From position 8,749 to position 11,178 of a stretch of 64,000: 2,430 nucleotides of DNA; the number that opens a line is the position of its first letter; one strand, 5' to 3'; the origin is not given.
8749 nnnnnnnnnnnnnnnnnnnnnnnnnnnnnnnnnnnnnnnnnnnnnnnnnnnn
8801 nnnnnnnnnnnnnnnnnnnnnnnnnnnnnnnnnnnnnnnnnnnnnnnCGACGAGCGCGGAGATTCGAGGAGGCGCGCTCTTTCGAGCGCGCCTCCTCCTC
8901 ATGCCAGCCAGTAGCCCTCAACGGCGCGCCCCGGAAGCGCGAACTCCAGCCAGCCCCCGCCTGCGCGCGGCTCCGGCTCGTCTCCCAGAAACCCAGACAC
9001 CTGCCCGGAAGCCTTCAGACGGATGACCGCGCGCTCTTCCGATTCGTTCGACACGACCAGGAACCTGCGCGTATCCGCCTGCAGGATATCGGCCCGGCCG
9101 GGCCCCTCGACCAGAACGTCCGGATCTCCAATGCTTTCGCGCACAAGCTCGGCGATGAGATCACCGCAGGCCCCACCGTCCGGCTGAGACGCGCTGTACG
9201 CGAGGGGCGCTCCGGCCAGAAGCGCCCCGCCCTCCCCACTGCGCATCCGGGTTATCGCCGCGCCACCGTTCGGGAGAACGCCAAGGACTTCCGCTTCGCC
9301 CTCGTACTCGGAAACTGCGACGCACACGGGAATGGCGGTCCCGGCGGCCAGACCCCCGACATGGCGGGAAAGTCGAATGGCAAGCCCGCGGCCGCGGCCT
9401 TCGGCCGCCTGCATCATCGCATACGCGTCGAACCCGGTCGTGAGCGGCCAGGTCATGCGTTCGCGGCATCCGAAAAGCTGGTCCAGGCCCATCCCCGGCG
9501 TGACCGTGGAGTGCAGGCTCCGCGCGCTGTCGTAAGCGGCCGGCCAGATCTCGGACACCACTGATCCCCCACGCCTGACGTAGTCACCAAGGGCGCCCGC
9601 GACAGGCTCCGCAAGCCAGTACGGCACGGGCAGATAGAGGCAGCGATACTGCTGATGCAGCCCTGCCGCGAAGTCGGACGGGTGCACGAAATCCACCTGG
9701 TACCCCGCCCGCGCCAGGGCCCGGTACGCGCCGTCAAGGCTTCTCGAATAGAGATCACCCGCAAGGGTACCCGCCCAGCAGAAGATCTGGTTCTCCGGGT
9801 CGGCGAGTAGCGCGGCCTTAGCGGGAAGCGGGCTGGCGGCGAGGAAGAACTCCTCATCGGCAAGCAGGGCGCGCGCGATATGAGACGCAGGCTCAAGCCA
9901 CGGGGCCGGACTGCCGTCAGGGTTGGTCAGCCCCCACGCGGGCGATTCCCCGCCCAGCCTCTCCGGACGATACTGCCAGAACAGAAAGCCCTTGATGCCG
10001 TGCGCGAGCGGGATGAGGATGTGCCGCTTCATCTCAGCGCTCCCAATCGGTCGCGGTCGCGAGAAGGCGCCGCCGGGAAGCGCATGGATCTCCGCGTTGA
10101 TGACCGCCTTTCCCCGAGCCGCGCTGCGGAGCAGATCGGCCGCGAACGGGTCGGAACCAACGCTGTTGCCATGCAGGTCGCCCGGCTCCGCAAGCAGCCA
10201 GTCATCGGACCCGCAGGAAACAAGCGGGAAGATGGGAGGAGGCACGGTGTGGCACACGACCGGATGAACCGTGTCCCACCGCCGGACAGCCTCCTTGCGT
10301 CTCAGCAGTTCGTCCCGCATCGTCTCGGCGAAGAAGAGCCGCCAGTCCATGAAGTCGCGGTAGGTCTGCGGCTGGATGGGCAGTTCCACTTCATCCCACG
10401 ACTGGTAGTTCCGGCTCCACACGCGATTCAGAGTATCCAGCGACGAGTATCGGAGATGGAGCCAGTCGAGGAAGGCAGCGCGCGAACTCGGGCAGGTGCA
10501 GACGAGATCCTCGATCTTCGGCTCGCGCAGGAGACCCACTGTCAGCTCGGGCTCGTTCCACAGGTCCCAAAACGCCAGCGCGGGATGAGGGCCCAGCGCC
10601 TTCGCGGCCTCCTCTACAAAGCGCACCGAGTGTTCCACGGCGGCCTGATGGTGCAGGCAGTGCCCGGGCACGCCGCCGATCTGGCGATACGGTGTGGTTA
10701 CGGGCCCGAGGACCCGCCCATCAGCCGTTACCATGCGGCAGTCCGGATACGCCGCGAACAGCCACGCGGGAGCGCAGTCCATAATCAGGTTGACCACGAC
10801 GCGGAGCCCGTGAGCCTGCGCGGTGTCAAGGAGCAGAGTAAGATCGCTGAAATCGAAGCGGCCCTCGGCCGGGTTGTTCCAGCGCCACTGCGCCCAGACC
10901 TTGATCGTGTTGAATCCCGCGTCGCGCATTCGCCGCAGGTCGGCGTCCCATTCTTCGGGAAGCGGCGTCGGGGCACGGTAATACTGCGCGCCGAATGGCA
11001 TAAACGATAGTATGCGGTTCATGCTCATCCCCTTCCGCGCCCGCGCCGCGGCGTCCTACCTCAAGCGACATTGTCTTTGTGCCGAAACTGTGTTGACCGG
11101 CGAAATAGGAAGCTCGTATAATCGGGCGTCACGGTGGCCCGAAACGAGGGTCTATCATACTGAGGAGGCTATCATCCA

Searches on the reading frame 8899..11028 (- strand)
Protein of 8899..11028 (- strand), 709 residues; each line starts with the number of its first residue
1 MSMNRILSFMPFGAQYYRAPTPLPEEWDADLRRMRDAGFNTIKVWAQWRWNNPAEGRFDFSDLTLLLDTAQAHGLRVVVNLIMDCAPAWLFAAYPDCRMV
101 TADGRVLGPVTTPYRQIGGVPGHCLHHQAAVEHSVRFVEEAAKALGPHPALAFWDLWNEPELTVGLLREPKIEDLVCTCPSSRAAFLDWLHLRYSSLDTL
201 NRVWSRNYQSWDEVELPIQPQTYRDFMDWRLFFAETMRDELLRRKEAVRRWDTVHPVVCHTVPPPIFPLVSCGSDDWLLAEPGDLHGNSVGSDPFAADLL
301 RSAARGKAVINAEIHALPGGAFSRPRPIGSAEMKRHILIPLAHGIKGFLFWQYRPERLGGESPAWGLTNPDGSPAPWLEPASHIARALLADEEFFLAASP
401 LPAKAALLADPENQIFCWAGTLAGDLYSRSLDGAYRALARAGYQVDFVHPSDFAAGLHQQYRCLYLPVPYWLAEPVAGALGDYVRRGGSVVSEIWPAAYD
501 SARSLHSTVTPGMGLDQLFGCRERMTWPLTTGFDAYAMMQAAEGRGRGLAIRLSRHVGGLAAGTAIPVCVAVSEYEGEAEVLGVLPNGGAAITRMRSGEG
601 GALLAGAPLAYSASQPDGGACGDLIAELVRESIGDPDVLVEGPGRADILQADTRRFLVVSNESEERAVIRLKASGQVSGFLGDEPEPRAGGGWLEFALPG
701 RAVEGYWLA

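Call 3: search_protein_families(library=pfam, proteins=[window:8899-11028:-])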
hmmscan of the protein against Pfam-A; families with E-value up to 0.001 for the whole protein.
window:8899-11028:- (709 aa): 3 families
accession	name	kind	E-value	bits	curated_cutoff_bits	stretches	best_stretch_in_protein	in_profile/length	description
PF02449.21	Glyco_hydro_42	-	5.2e-38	131.8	21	1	25-387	10-372/376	Beta-galactosidase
PF08532.16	Glyco_hydro_42M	-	2.4e-10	40.7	25.8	1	405-606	3-185/207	Beta-galactosidase trimerisation domain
PF01301.25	Glyco_hydro_35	-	5.8e-08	33.1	27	1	16-79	18-81/319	Glycosyl hydrolases family 35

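Call 4: search_protein_families(library=ncbifam, proteins=[window:8899-11028:-])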
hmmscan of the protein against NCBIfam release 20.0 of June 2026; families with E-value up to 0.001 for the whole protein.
window:8899-11028:- (709 aa): 2 families
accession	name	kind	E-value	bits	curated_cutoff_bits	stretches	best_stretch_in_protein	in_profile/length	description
NF041127.1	exo_beta_glucsam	equivalog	2.3e-07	29.3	1500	1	15-63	25-70/782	exo-beta-D-glucosaminidase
NF051902.1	GH35_fam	subfamily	7.3e-05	21.6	500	1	31-79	41-89/510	GH35 family beta-galactosidase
